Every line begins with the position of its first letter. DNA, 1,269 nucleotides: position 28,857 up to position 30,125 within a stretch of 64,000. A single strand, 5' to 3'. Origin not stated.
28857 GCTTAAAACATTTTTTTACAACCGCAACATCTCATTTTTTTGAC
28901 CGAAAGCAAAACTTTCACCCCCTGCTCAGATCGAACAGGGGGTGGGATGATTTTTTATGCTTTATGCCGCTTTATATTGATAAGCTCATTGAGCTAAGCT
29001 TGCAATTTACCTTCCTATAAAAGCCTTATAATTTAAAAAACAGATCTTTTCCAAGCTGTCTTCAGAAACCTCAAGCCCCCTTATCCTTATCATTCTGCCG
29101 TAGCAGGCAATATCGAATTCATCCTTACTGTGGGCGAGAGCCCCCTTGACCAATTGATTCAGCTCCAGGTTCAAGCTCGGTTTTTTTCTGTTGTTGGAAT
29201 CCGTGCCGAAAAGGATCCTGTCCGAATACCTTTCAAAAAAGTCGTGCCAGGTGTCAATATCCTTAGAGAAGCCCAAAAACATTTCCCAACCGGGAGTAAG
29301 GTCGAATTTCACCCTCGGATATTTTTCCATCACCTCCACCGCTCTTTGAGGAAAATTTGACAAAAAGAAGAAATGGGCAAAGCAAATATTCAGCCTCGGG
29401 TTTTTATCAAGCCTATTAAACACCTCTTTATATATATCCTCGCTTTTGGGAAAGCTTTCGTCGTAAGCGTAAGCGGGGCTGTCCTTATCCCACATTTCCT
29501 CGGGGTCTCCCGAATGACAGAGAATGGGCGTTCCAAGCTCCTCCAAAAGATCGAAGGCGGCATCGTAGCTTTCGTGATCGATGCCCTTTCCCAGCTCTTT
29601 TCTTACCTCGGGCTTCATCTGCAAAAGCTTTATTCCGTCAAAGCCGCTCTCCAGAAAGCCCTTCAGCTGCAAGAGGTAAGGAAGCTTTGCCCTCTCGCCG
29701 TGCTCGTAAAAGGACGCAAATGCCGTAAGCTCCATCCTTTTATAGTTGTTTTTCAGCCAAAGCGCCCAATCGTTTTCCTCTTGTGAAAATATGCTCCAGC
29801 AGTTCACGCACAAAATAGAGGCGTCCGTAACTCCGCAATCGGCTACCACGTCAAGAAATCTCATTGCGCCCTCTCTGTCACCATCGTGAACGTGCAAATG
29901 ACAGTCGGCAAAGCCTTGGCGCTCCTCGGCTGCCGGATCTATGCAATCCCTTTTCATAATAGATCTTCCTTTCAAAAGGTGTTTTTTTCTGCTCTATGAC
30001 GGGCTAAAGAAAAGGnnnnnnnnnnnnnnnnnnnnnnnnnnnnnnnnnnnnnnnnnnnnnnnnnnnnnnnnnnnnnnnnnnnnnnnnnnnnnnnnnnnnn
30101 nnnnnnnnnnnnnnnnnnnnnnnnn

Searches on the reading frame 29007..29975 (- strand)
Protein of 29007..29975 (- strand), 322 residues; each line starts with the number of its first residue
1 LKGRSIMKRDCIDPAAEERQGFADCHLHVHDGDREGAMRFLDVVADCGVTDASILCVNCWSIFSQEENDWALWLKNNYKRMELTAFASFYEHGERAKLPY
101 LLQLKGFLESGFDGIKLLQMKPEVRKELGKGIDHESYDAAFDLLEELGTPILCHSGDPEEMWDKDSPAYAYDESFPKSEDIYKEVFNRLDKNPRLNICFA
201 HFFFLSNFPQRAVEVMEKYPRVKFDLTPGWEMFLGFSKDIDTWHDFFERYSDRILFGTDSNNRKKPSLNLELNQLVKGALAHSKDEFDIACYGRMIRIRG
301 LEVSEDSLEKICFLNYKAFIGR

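Call 95: search_protein_families(library=pfam, proteins=[window:29007-29975:-], max_evalue=0.0001)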
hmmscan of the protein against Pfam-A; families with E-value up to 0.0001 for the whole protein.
window:29007-29975:- (322 aa): 1 family
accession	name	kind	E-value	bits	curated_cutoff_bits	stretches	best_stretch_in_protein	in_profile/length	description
PF04909.20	Amidohydro_2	-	1.1e-08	35.7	26.4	1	24-310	2-277/289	Amidohydrolase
